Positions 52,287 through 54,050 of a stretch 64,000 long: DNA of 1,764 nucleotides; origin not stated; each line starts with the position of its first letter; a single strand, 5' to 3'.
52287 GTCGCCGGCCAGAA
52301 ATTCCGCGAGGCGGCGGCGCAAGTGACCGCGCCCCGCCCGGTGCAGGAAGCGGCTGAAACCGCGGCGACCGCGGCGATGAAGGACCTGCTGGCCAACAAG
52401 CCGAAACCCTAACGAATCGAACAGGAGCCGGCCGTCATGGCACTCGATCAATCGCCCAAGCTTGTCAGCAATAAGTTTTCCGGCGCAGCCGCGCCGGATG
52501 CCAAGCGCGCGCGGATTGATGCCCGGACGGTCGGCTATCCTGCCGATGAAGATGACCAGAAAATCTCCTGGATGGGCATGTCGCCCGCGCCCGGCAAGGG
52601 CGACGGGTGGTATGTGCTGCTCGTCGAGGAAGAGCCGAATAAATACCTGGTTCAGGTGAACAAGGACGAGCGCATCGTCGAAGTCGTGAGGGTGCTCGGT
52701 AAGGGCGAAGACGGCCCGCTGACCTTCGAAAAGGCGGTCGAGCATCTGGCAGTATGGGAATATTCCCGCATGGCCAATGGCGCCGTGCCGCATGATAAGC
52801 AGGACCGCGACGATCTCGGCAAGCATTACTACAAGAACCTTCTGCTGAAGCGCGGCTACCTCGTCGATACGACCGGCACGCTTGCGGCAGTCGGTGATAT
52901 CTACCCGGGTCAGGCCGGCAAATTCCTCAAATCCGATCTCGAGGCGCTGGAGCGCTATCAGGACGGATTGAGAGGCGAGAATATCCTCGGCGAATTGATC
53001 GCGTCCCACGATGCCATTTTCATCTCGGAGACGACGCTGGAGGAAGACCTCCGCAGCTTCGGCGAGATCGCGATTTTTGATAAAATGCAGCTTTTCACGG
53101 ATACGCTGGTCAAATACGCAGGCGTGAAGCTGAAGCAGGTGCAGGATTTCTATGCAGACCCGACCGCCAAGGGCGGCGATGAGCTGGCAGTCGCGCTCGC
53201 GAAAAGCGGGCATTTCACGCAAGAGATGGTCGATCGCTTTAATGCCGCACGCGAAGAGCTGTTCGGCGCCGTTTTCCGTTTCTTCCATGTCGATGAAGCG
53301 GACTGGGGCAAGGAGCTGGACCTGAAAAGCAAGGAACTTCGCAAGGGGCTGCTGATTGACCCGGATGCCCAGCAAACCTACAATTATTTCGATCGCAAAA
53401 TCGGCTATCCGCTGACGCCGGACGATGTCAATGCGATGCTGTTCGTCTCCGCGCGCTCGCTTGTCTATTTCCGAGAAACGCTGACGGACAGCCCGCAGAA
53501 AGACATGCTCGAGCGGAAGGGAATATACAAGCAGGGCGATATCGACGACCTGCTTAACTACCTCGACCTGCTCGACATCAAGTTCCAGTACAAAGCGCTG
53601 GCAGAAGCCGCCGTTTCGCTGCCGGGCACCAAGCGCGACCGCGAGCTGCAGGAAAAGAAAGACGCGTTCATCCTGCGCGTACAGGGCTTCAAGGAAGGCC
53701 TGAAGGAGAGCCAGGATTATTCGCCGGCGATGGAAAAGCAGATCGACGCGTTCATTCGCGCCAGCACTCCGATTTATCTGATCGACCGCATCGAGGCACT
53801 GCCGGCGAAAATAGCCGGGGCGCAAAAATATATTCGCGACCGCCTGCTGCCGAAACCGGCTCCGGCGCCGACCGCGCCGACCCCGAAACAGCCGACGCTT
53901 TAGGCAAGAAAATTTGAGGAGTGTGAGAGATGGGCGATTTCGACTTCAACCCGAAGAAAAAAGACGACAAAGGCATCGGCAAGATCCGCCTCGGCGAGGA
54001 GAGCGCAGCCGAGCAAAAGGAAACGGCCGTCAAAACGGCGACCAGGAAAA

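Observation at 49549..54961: TelA-centred four-gene operon whose three partners match nothing I recognise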

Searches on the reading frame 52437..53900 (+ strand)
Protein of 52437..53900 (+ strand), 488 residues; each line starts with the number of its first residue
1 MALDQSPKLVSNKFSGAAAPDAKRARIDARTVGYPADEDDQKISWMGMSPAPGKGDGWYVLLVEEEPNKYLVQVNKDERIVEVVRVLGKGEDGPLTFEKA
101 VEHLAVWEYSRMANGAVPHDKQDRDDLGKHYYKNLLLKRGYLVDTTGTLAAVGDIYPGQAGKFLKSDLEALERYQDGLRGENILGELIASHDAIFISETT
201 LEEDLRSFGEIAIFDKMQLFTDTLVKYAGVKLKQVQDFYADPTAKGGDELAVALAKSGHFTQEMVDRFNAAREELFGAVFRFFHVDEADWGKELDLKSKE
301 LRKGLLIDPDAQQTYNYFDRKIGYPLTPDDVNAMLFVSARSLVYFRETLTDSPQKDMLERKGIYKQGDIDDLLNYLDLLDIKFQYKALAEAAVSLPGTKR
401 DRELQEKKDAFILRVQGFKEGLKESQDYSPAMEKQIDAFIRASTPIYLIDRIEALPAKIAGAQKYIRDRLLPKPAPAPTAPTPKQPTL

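Call 3: search_protein_families(library=pfam, proteins=[window:52437-53900:+], max_evalue=1)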
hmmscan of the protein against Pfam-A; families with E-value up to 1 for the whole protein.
window:52437-53900:+ (488 aa): 0 families

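Call 4: search_protein_families(library=ncbifam, proteins=[window:52437-53900:+], max_evalue=1)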
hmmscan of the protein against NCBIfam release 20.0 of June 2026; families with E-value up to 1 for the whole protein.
window:52437-53900:+ (488 aa): 0 families

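Call 5: search_protein_families(library=padloc, proteins=[window:52437-53900:+], max_evalue=1)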
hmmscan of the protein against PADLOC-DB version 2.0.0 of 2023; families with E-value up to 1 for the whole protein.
window:52437-53900:+ (488 aa): 0 families

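Call 12: find_homologous_proteins(query=window:52437-53900:+)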
Query window:52437-53900:+ (488 aa): 27 proteins with E <= 0.001 among 8000 candidates.
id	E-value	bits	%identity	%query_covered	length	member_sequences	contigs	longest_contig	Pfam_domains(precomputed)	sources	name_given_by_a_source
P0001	0.0e+0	1093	100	100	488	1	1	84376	-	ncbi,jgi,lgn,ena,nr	ncbi:MAG TPA: hypothetical protein VEF76_09010 [Patescibacteria group bacterium]|nr:hypothetical pro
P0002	2.6e-277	938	85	100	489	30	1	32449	-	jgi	jgi:hypothetical protein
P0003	7.8e-216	735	68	98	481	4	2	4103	-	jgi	jgi:hypothetical protein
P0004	1.4e-212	725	67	98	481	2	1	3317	-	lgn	-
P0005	2.8e-205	701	67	94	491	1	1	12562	-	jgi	jgi:hypothetical protein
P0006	1.5e-204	698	66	95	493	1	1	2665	-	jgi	jgi:hypothetical protein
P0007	3.5e-204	697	67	96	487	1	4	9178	-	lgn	-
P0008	2.6e-200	684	64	100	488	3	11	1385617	-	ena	-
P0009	1.6e-198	678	62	98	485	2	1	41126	-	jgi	jgi:hypothetical protein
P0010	2.9e-181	621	57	98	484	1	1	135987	-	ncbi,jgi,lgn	jgi:hypothetical protein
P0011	3.5e-173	595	57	97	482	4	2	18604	-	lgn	-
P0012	7.3e-167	574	54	97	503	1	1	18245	-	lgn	-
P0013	3.4e-157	542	53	92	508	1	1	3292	-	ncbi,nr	ncbi:MAG: hypothetical protein KKA05_01825, partial [Alphaproteobacteria bacterium]|nr:hypothetical 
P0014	1.8e-152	526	49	98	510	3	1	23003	-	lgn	-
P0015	1.4e-146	507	65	70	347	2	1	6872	-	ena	-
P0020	6.8e-134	465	49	92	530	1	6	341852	-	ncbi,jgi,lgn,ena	-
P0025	1.2e-124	435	43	94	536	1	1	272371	-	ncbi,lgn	-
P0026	4.4e-123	430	43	96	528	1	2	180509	-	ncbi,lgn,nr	ncbi:MAG: hypothetical protein H6867_11690 [Rhodospirillales bacterium]|nr:hypothetical protein [Rho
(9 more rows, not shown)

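Call 13: search_protein_families(library=phrogs, proteins=[window:52437-53900:+], max_evalue=1)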
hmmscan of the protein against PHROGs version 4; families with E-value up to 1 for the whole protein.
window:52437-53900:+ (488 aa): 1 family
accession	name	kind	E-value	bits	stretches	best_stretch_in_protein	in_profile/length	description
phrog_33478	-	unknown function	0.18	12.9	1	311-359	68-116/131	-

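Call 14: find_encoding_contigs(protein=P0026, flank=8000, max_places=2)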
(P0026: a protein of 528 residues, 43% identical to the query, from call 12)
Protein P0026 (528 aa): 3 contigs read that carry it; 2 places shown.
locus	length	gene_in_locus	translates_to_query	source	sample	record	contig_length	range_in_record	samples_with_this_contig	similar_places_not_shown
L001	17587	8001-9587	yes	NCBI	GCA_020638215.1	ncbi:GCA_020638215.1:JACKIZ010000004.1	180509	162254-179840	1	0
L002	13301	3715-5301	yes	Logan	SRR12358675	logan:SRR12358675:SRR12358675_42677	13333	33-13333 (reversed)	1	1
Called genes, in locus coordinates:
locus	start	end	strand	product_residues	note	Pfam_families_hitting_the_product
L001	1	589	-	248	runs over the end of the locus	PF00072:Response_reg, PF00486:Trans_reg_C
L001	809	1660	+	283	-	PF00691:OmpA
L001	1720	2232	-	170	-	PF04542:Sigma70_r2, PF07638:Sigma70_ECF (weak), PF22029:PhyR_sigma2 (weak), PF08281:Sigma70_r4_2, PF04545:Sigma70_r4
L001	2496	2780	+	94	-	-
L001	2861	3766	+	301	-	PF05239:PRC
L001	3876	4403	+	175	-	PF03449:GreA_GreB_N, PF01272:GreA_GreB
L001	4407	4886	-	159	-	-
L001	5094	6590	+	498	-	-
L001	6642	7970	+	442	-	PF05816:TelA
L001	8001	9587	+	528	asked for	-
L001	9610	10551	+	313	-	-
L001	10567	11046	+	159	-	PF00383:dCMP_cyt_deam_1, PF14437:MafB19-deam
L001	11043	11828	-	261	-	-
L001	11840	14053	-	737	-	PF00158:Sigma54_activat (faint), PF13191:AAA_16 (faint), PF12775:AAA_7 (faint), PF17871:AAA_lid_9, PF07724:AAA_2, PF00004:AAA, PF07728:AAA_5, PF10431:ClpB_D2-small, +1 more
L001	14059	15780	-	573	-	-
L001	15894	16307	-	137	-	PF00571:CBS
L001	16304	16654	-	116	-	PF00543:P-II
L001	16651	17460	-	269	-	PF07556:DUF1538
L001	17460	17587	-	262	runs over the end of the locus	PF07556:DUF1538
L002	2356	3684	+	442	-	PF05816:TelA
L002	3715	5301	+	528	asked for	-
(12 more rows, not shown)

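Call 15: find_encoding_contigs(protein=P0008, flank=8000, max_places=2)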
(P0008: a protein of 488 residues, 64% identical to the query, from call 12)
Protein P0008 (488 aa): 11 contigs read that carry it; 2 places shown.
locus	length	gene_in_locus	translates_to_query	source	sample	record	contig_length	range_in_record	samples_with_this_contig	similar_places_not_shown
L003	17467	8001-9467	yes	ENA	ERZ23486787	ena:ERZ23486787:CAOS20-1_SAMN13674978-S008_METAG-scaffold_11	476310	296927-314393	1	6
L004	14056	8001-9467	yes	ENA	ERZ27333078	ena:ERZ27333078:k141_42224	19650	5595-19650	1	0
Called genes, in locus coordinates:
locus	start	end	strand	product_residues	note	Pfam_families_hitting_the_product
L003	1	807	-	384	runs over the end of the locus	PF00871:Acetate_kinase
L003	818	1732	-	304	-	PF01515:PTA_PTB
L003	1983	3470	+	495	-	PF19290:PmbA_TldD_2nd, PF19289:PmbA_TldD_3rd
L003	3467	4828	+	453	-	PF19290:PmbA_TldD_2nd, PF19289:PmbA_TldD_3rd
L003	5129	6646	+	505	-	-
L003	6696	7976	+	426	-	PF05816:TelA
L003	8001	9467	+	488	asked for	-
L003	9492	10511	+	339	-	-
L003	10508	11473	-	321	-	PF01075:Glyco_transf_9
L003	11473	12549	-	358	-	-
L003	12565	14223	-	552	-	PF03062:MBOAT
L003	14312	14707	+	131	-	-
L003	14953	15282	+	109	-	-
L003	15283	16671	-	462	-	PF01546:Peptidase_M20, PF07687:M20_dimer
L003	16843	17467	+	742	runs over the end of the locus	PF00676:E1_dh, PF02779:Transket_pyr, PF02780:Transketolase_C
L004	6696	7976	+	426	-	PF05816:TelA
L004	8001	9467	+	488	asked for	-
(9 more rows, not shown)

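Call 16: find_encoding_contigs(protein=P0020, flank=8000, max_places=2)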
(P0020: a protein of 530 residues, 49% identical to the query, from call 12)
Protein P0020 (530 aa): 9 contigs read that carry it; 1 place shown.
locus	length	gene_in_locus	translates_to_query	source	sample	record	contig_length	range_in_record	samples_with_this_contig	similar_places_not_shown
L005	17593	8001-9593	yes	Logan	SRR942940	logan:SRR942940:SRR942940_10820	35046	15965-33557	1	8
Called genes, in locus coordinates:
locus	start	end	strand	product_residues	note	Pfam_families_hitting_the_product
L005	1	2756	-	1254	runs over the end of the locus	PF04357:TamB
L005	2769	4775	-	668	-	PF07244:POTRA (faint), PF01103:Omp85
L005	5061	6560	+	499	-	-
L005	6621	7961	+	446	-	PF05816:TelA (weak)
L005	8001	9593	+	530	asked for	-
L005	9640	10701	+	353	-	-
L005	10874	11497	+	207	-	PF00440:TetR_N, PF16925:TetR_C_13, PF21993:TetR_C_13_2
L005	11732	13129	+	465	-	PF25917:BSH_RND, PF25973:BSH_CzcB, PF25885:HH_EMRA, PF25876:HH_MFP_RND, PF25944:Beta-barrel_RND, PF25954:Beta-barrel_RND_2 (weak), PF25967:RND-MFP_C, PF25989:YknX_C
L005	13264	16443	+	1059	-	PF00873:ACR_tran, PF03176:MMPL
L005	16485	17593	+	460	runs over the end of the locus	PF02321:OEP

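Call 21: find_related_loci(query=A1, collection=genome_contigs, flank=8000)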
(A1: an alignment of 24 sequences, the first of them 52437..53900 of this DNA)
Query A1 (488 aa) in genome_contigs; peptide patterns used: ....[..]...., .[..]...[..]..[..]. (x = any residue, [..] = any of these).
98 stretches matched a pattern; 11 encode a relative of the query (tblastn E <= 1e-3); 10 distinct loci.
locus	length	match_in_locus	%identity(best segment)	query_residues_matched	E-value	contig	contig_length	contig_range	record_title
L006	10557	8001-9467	86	1-488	0e+0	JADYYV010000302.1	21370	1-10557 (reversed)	MAG: Alphaproteobacteria bacterium isolate SJ545 c_000001537176, whole genome shotgun sequence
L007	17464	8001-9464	87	1-488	0e+0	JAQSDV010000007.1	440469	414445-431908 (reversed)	MAG: bacterium isolate D1-2020 MAG006 NODE_8_length_440469_cov_29.477131, whole genome shotgun sequence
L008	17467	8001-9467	85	1-488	0e+0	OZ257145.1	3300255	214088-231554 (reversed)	MAG: Alphaproteobacteria bacterium isolate 69972d1d-dbf9-468a-a7e1-338fb8fe1a5a genome assembly, chromosome: 1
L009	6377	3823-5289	85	1-488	0e+0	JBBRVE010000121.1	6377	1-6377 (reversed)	MAG: Bdellovibrionales bacterium isolate La3_metabat2.091 La3_metabat2.091_K_2662644_L_6377_cov_12.0000, whole genome sh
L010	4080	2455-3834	64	10-471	0e+0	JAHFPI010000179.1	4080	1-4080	MAG: Rhodospirillales bacterium isolate nzgw523 NODE_83996_length_4081_cov_2.630556, whole genome shotgun sequence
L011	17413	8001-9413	56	1-471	2e-166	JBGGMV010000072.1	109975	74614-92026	MAG: Alphaproteobacteria bacterium isolate bin.025 k141_2476614, whole genome shotgun sequence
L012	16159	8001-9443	57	6-484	3e-175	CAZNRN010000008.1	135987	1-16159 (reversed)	MAG TPA_asm: uncultured Micavibrio sp. isolate binchicken_co199_124 genome assembly, contig: NODE_159_length_135987_cov_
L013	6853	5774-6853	65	2-361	7e-158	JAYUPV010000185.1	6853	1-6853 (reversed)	MAG: Alphaproteobacteria bacterium isolate GL11_Down_metabinner_1 GL11_Down_metabinner_1_184, whole genome shotgun seque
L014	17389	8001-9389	49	24-473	8e-133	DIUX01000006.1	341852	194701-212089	MAG TPA_asm: Micavibrio sp. UBA6147 UBA6147_contig_5359, whole genome shotgun sequence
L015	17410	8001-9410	43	17-474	4e-127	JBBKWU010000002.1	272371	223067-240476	MAG: Bdellovibrionales bacterium isolate metabat_bins.243 k119_1103118, whole genome shotgun sequence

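Call 25: search_solved_structures(query=A1, max_evalue=1)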
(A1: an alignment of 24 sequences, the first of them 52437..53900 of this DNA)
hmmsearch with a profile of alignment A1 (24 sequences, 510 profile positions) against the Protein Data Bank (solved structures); distinct sequences matched with E-value up to 1: 4.
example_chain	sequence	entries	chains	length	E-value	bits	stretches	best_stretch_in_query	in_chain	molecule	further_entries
8ybx_H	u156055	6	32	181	0.14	14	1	295-341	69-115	CASP8 and FADD-like apoptosis regulator subunit p43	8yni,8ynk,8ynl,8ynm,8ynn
8ym6_H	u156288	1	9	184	0.14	14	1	295-341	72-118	CASP8 and FADD-like apoptosis regulator subunit p43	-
8yd7_G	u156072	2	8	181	0.15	13.8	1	295-341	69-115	CASP8 and FADD-like apoptosis regulator subunit p12 | CASP8 and FADD-like apoptosis regulator subunit p43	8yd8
8ym4_H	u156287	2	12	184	0.16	13.8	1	295-341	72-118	CASP8 and FADD-like apoptosis regulator subunit p43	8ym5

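Call 29: predict_structure(alignment_id=A1)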
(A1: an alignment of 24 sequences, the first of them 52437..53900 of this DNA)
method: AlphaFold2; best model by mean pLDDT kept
length: 488 residues; sequences in the alignment: 24
mean_pLDDT: 73.4   pTM: 0.51
mean pLDDT of the five models: 73.4, 73.1, 71.3, 70.6, 70.1
residues with pLDDT >= 90: 12; 70-90: 344; 50-70: 76; < 50: 56
segments of 3 or more residues with pLDDT < 50: 1-24, 182-199, 476-488
pLDDT, mean of each block of 10 residues (from residue 1): 31 33 55 82 85 76 78 65 78 82 87 81 72 82 79 65 76 66 45 40 70 87 86 79 66 78 90 87 81 73 79 88 87 89 86 78 80 82 78 74 83 82 68 72 58 80 78 52 40
secondary structure, 60 per line:
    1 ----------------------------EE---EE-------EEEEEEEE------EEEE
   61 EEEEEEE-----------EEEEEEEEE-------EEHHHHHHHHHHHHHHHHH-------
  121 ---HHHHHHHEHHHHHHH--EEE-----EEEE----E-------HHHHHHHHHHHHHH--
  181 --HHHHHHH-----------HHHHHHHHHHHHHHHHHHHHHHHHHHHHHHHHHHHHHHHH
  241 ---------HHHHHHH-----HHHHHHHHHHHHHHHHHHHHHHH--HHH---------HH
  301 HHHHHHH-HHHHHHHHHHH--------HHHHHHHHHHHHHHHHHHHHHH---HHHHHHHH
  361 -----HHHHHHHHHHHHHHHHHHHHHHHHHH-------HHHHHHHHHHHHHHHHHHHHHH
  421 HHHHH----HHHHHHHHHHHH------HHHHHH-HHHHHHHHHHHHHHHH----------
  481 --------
elements in order: E43-50 E57-67 E79-87 H97-113 H124-130 H132-138 E141-143 E149-152 H165-178 H183-189 H201-240 H250-256 H262-284 H299-307 H309-319 H328-349 H353-360 H366-391 H399-425 H430-441 H448-453 H455-470

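Call 47: search_protein_representatives(alignment_id=A1)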
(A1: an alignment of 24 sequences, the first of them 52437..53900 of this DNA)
Query: 24 sequences, 510 profile positions. Proteins with E-value up to 0.001 (for the whole library): 10; up to 1e-10: 8; up to 1e-30: 7. The best 10 are listed.
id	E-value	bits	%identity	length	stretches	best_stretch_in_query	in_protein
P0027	6.2e-213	724.5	-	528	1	3-504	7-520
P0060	1.5e-171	588.0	-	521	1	3-503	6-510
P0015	2.3e-148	511.5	-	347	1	6-353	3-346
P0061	7.4e-124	430.6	-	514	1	20-486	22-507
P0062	2.5e-107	376.1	-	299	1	221-504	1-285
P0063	4.3e-104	365.4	-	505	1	18-471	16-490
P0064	3.7e-93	329.4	-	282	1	227-500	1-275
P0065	1.8e-30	122.5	-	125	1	1-114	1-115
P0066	7.1e-10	54.6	-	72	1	450-504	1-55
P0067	3.0e-04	36.0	-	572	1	57-173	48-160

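Call 48: find_encoding_contigs(protein=P0063, flank=8000, max_places=2)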
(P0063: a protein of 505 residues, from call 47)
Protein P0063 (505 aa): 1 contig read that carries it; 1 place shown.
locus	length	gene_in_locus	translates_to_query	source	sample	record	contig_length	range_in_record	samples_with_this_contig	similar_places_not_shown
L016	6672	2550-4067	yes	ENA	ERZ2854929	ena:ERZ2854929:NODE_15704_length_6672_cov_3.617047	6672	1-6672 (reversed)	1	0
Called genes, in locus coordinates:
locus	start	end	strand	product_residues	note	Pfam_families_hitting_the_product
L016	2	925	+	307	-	?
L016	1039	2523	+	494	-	-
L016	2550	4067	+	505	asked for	-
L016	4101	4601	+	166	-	PF05257:CHAP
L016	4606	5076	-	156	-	PF01475:FUR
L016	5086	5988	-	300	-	PF01297:ZnuA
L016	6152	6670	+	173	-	?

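Call 49: find_encoding_contigs(protein=P0067, flank=8000, max_places=2)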
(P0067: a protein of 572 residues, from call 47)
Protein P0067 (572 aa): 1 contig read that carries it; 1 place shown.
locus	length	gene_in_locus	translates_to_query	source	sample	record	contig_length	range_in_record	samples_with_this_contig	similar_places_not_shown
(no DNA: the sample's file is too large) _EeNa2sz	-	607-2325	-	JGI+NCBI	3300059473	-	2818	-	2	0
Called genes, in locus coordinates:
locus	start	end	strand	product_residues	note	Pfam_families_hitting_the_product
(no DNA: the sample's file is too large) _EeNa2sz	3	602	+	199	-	?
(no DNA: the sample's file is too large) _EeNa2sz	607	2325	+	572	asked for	-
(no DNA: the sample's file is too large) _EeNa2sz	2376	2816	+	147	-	?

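Call 53: search_protein_families(library=pfam, proteins=[L016:1039-2520:+, P0067, L016:4101-4598:+], max_evalue=0.1)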
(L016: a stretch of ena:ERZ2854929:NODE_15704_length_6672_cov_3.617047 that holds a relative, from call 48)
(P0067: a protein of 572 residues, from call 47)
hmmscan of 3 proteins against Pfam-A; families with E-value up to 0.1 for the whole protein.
L016:1039-2520:+ (494 aa): 1 family
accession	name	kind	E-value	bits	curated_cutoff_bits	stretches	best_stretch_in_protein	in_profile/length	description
PF14246.11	TetR_C_7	-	0.04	14.3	22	0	353-397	48-92/119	AefR-like transcriptional repressor, C-terminal domain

P0067 (572 aa): 0 families

L016:4101-4598:+ (166 aa): 1 family
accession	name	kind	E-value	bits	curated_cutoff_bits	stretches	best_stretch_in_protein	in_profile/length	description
PF05257.22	CHAP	-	1.1e-11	45.5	26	1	39-112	9-81/81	CHAP domain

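Call 76: find_encoding_contigs(protein=P0061, flank=8000, max_places=2)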
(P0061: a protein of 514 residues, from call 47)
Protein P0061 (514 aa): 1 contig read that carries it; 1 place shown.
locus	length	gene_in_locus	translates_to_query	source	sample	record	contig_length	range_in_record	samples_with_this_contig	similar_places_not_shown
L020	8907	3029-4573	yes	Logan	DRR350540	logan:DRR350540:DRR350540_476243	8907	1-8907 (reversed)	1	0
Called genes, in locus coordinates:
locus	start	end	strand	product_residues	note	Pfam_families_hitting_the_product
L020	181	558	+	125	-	PF02675:AdoMet_dc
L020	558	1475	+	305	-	PF17284:Spermine_synt_N, PF01564:Spermine_synth, PF13649:Methyltransf_25 (faint)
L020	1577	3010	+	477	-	PF05816:TelA (weak)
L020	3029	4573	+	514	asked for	-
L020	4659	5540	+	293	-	-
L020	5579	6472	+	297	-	PF06693:DUF1190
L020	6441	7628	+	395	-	PF03738:GSP_synth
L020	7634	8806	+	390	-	PF03738:GSP_synth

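Call 83: find_related_loci(query=A5, collection=metagenome_contigs, flank=8000)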
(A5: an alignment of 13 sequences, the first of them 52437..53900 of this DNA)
Query A5 (488 aa) in metagenome_contigs; peptide patterns used: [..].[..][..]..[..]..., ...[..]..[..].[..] (x = any residue, [..] = any of these).
599 stretches matched a pattern (row limit reached: there are more); 1 encode a relative of the query (tblastn E <= 1e-3); 1 distinct loci.
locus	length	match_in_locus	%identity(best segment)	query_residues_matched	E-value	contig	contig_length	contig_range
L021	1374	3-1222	55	57-471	3e-122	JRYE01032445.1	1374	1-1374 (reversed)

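Call 84: find_related_loci(query=A5, collection=viral_contigs, flank=8000)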
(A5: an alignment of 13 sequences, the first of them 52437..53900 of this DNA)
Query A5 (488 aa) in viral_contigs; peptide patterns used: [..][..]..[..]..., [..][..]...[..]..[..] (x = any residue, [..] = any of these).
244 stretches matched a pattern, but none encodes a relative of the query by tblastn (E <= 1e-3).
